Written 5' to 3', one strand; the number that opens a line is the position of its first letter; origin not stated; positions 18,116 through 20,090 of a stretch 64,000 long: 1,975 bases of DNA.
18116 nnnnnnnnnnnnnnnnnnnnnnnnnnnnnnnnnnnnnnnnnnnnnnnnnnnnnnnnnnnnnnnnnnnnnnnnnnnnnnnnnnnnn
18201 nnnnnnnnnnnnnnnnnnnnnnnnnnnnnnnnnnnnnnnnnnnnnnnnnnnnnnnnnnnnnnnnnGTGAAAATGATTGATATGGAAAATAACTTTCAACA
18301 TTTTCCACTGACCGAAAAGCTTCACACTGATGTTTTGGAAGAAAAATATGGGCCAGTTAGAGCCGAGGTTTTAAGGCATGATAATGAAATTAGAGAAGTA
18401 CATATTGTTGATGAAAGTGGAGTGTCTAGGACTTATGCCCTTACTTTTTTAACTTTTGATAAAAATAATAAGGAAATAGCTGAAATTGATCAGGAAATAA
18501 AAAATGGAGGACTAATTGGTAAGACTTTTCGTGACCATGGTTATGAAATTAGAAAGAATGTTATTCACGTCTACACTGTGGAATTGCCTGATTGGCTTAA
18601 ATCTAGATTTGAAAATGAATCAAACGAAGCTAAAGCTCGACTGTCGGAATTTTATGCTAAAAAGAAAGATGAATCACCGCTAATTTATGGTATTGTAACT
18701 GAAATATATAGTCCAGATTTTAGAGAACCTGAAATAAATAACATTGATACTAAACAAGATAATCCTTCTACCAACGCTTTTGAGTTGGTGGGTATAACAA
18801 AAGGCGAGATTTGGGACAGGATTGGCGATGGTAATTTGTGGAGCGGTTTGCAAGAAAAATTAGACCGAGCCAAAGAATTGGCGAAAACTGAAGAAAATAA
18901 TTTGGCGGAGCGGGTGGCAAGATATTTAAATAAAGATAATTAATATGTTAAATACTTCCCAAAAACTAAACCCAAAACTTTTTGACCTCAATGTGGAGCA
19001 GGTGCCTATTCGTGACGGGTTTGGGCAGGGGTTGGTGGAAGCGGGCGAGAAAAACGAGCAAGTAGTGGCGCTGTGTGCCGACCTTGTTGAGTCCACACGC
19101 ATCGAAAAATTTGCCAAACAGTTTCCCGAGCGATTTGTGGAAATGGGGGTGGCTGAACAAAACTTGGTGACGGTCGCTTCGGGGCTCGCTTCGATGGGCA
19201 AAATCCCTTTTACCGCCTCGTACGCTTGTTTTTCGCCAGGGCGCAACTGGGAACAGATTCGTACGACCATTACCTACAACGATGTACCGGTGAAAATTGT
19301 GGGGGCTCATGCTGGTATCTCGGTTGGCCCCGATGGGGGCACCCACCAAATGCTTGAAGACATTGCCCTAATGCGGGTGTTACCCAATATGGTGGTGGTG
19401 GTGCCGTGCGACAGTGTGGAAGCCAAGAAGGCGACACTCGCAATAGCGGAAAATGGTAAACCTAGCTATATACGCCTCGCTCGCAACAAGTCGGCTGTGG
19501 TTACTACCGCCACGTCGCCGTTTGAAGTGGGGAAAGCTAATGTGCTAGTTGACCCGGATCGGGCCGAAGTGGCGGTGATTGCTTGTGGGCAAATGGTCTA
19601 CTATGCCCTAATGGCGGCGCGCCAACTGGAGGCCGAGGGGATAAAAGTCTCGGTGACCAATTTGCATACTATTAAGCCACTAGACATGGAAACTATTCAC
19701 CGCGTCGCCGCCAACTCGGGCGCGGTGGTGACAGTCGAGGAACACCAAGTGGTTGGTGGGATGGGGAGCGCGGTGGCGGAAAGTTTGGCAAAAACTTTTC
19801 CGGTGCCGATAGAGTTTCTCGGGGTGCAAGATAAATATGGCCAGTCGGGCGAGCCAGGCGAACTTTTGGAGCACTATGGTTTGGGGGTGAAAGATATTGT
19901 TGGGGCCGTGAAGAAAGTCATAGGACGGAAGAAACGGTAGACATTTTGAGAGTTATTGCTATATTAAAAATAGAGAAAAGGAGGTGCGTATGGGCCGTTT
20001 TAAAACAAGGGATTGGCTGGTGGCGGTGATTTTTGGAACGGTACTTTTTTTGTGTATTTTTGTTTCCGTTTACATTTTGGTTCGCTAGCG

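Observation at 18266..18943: Uncharacterised AT-rich gene wedged between the split transketolase subunit genes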

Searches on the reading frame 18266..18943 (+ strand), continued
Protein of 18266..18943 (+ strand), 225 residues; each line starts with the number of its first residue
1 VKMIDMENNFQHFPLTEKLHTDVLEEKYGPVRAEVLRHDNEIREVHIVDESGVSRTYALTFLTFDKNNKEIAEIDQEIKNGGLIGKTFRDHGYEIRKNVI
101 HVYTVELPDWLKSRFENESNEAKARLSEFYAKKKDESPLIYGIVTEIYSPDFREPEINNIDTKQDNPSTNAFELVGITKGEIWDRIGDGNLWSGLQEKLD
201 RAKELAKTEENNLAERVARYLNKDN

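Call 77: search_protein_families(library=ncbifam, proteins=[L149:1902-4238:-, L149:4922-5998:+, L149:6001-6492:+, L149:6505-7221:+, L149:7228-8211:+, L149:8202-9779:+], max_evalue=0.01)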
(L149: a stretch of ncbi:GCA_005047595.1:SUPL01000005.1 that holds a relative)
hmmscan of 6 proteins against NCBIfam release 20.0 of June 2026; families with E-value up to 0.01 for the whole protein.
L149:1902-4238:- (778 aa): 1 family
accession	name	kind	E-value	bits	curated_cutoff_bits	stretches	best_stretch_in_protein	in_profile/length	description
NF041062.1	DpdE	equivalog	0.0016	16.4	500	1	121-186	238-303/1048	protein DpdE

L149:4922-5998:+ (359 aa): 1 family
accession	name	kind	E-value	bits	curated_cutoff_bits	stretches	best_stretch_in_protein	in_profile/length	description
TIGR00537.1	hemK_rel_arch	hypoth_equivalog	0.00073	19.3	87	0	206-247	64-106/179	HemK2/MTQ2 family protein methyltransferase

L149:6001-6492:+ (164 aa): 0 families

L149:6505-7221:+ (239 aa): 0 families

L149:7228-8211:+ (328 aa): 5 families
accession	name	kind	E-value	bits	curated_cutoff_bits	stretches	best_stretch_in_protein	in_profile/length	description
NF040726.1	BetaRFA-P_synth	equivalog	4.7e-58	196.8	328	1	6-323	3-326/327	beta-ribofuranosylaminobenzene 5'-phosphate synthase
TIGR00144.1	beta_RFAP_syn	subfamily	2.9e-48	164.7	113.5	1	6-324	3-323/325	beta-ribofuranosylaminobenzene 5'-phosphate synthase family protein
TIGR01920.1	Shik_kin_archae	equivalog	8.1e-06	25.4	126.85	1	61-124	47-110/266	shikimate kinase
NF002288.1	PRK01212.1-4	equivalog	3.8e-05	22.9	194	1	30-133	18-126/303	homoserine kinase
TIGR00549.1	mevalon_kin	equivalog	0.00031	20.3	163.05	1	63-130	58-127/276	mevalonate kinase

L149:8202-9779:+ (526 aa): 18 families
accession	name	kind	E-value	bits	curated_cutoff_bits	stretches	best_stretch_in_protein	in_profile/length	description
TIGR01351.1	adk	subfamily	6.5e-07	29.2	168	1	246-436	2-192/212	adenylate kinase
TIGR01359.1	UMP_CMP_kin_fam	subfamily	8.3e-07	29.1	207.6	1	245-369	2-127/185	UMP-CMP kinase family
TIGR00042.1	TIGR00042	equivalog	1.2e-06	28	145.35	1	3-133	1-118/184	RdgB/HAM1 family non-canonical purine NTP pyrophosphatase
NF006226.0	PRK08356.1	equivalog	2.1e-05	24.4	189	1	308-412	82-181/195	hypothetical protein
NF011396.0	PRK14821.1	equivalog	7.1e-05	22.4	203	1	3-132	2-115/185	XTP/dITP diphosphatase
NF001384.0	PRK00279.2-2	equivalog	8.2e-05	22.4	152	1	245-370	4-127/191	adenylate kinase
TIGR02173.1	cyt_kin_arch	equivalog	9.1e-05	22.5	102.1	0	245-277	2-34/169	(d)CMP kinase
NF001387.0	PRK00279.2-5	equivalog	0.00012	21.7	373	1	247-436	4-191/224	adenylate kinase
NF011099.0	PRK14526.1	equivalog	0.00018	21.3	223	1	247-431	4-183/211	adenylate kinase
NF001380.0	PRK00279.1-2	equivalog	0.00042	19.8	251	1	246-433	3-190/216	adenylate kinase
TIGR01360.1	aden_kin_iso1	equivalog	0.001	18.7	284.1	1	243-278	4-38/188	adenylate kinase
NF001385.0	PRK00279.2-3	equivalog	0.0041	16.7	315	0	242-279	3-40/213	adenylate kinase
NF001381.0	PRK00279.1-3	equivalog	0.0046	16.7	187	0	246-316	3-66/188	adenylate kinase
NF001379.0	PRK00279.1-1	equivalog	0.0046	16.3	268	0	247-318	4-69/216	adenylate kinase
NF004861.0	PRK06217.1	equivalog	0.0058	16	203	0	247-281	5-39/183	hypothetical protein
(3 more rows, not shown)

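Call 79: find_encoding_contigs(protein=P0275, flank=7000, max_places=3)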
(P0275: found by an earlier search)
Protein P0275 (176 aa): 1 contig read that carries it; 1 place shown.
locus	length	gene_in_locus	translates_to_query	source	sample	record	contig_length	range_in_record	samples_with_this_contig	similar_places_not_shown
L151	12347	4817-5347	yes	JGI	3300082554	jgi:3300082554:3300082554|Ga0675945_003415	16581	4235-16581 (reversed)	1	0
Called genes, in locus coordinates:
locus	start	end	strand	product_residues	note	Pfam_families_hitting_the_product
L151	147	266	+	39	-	-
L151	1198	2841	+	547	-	PF05935:Arylsulfotrans, PF14269:Arylsulfotran_2 (faint)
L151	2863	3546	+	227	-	PF13469:Sulfotransfer_3 (faint), PF17784:Sulfotransfer_4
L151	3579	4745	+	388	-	PF00083:Sugar_tr, PF07690:MFS_1, PF00083:Sugar_tr, PF07690:MFS_1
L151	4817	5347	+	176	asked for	-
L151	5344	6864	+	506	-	PF00743:FMO-like, PF03486:HI0933_like (faint), PF07992:Pyr_redox_2, PF13450:NAD_binding_8 (weak), PF13738:Pyr_redox_3, PF13434:Lys_Orn_oxgnase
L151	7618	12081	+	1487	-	PF20009:GEVED, PF13385:Laminin_G_3, PF02210:Laminin_G_2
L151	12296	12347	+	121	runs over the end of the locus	PF00072:Response_reg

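Call 80: list_cluster_members(proteins=[P0156, P0157, P0166, P0170, P0178, P0180, P0184, P0191, P0193, P0198])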
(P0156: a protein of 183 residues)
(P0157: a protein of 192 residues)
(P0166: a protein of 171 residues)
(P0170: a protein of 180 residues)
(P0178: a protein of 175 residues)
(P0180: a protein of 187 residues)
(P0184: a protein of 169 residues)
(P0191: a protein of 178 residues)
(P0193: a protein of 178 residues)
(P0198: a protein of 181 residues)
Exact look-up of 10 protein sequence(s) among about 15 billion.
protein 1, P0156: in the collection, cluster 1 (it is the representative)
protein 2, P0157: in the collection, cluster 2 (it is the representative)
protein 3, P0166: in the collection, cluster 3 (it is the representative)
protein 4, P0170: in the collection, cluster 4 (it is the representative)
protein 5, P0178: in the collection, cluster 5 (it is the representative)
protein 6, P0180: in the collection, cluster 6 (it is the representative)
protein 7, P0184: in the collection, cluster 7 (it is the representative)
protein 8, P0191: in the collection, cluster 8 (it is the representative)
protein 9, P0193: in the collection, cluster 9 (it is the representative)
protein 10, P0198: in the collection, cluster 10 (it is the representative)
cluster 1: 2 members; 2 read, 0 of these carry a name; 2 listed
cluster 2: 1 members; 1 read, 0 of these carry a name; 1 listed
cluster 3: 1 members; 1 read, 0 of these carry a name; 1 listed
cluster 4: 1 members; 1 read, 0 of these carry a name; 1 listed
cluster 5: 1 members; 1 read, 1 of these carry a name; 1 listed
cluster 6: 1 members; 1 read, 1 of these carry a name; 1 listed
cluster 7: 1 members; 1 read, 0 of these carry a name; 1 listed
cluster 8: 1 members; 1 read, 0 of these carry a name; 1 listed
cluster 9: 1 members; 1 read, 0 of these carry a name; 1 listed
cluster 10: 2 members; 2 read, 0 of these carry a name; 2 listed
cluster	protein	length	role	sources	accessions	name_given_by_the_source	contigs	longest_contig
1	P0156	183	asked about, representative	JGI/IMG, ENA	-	-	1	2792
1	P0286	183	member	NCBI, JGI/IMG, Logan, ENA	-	-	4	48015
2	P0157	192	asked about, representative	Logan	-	-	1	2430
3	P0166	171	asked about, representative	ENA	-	-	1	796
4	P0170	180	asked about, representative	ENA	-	-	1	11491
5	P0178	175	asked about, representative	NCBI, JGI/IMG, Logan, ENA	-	hypothetical protein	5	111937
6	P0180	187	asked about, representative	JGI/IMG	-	hypothetical protein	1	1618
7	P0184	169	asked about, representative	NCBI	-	-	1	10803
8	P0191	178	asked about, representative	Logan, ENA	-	-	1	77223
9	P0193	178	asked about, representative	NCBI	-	-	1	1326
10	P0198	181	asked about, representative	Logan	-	-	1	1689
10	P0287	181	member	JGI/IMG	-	-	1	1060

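Call 81: find_encoding_contigs(protein=P0178, flank=7000, max_places=4)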
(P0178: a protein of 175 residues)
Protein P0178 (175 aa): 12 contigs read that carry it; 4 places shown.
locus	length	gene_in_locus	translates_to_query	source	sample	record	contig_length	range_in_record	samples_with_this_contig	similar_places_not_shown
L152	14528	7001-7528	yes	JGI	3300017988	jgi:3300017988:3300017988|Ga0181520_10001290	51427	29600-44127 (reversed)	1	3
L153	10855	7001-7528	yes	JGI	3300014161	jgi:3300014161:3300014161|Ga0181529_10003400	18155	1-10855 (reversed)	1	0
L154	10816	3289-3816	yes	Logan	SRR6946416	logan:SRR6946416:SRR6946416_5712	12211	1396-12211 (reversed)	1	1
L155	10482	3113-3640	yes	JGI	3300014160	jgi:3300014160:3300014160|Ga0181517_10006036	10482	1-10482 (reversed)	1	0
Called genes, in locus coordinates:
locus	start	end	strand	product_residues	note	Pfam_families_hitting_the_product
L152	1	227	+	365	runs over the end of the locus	PF05697:Trigger_N, PF05698:Trigger_C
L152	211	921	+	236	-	PF00106:adh_short, PF01370:Epimerase (faint), PF08659:KR, PF23441:SDR, PF13460:NAD_binding_10 (weak), PF13561:adh_short_C2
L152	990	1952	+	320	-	PF01018:GTP1_OBG, PF03193:RsgA_GTPase (faint), PF01926:MMR_HSR1, PF02421:FeoB_N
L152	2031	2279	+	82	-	-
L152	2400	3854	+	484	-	PF00005:ABC_tran, PF02367:TsaE (faint), PF02463:SMC_N (faint), PF03193:RsgA_GTPase (faint), PF13191:AAA_16 (faint), PF13401:AAA_22 (faint), PF13555:AAA_29 (faint), PF00005:ABC_tran, +2 more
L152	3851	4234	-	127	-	PF01641:SelR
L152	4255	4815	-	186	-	PF01625:PMSR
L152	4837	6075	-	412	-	PF00578:AhpC-TSA, PF08534:Redoxin, PF13905:Thioredoxin_8, PF17991:Thioredoxin_10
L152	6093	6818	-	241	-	PF02683:DsbD_TM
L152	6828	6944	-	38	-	-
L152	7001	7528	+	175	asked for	-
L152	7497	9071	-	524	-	PF00501:AMP-binding, PF13193:AMP-binding_C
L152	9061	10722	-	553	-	PF16927:HisKA_7TM, PF00512:HisKA, PF02518:HATPase_c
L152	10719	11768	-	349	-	PF00881:Nitroreductase (faint)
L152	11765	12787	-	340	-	-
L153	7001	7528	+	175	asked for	-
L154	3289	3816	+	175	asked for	-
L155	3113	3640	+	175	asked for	-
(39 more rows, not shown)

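Call 84: fold_search(model_id=the predicted structure, library=viral)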
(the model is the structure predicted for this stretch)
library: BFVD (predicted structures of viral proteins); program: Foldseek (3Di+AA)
matches with E <= 10: 954; with E <= 0.001: 0
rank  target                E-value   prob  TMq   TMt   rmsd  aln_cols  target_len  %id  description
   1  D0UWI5                1.9e-03  1.00  0.37  0.28   6.3       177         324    6  Transcriptional regulator [Streptomyces phage ZL12]
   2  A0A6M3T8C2            3.2e-03  1.00  0.37  0.35   5.3       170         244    8  (no name in the UniProt tables at hand)
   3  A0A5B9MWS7            1.3e-02  0.15  0.15  0.16  15.0       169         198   11  (no name in the UniProt tables at hand)
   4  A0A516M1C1            1.3e-02  0.13  0.09  0.10  16.6       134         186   13  (no name in the UniProt tables at hand)
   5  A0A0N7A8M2            1.5e-02  0.11  0.12  0.17  15.6       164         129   13  (no name in the UniProt tables at hand)
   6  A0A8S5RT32            2.8e-02  0.14  0.14  0.17  15.3       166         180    7  Uncharacterized protein [Siphoviridae sp. ctZF426]
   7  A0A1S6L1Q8            3.7e-02  0.18  0.18  0.18  10.4       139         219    8  (no name in the UniProt tables at hand)
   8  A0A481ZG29            3.7e-02  0.09  0.12  0.16  16.8       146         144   10  Uncharacterized protein [Pithovirus LCPAC406]
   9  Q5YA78                4.4e-02  0.72  0.22  0.42  11.5       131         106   11  32 [Bacillus phage BCASJ1c]
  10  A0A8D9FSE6            6.7e-02  0.14  0.15  0.21  17.4       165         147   12  Uncharacterized protein [uncultured marine phage]
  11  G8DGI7                7.5e-02  0.10  0.13  0.19  13.1       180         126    9  (no name in the UniProt tables at hand)
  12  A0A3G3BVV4            7.5e-02  0.08  0.12  0.14  19.3       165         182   10  Uncharacterized protein [Bacillus phage vB_BcoS-136]
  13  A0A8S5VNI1            7.9e-02  0.21  0.16  0.23  13.0       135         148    9  (no name in the UniProt tables at hand)
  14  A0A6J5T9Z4            9.5e-02  0.04  0.10  0.13  16.4       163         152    8  PaaI HGG motif-containing thioesterase, possibly involved in aromatic compounds catabolism [uncultured Caudovirales phage]
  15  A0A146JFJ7            1.1e-01  0.30  0.19  0.15  14.3       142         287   10  (no name in the UniProt tables at hand)
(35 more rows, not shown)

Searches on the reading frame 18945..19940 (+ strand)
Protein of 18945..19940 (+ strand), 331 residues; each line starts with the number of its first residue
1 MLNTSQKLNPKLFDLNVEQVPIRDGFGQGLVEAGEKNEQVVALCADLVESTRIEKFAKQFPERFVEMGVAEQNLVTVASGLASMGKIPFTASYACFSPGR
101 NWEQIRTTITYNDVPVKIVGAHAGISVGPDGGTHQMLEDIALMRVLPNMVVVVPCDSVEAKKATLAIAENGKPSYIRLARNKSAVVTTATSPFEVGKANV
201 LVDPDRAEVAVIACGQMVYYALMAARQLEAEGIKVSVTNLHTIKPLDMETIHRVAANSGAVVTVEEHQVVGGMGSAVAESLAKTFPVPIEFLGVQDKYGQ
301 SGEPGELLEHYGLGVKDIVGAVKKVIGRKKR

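Call 4: search_protein_families(library=pfam, proteins=[window:18945-19940:+], max_evalue=1)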
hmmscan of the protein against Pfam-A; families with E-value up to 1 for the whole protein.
window:18945-19940:+ (331 aa): 5 families
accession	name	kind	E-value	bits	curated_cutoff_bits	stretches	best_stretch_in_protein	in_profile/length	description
PF02779.29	Transket_pyr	-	3.5e-39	134.7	27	1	19-182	2-171/174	Transketolase, pyrimidine binding domain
PF02780.25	Transketolase_C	-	2.4e-29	102.2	25.9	1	200-318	3-124/124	Transketolase, C-terminal domain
PF22613.1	Transketolase_C_1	-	2.3e-06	28.2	27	1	203-313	7-112/113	Transketolase-like TK C-terminal domain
PF17147.9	PFOR_II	-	4.1e-06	27.5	27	1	207-280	1-74/102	Pyruvate:ferredoxin oxidoreductase core domain II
PF16870.10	OxoGdeHyase_C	-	0.03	14.5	27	1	203-257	26-79/151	2-oxoglutarate dehydrogenase C-terminal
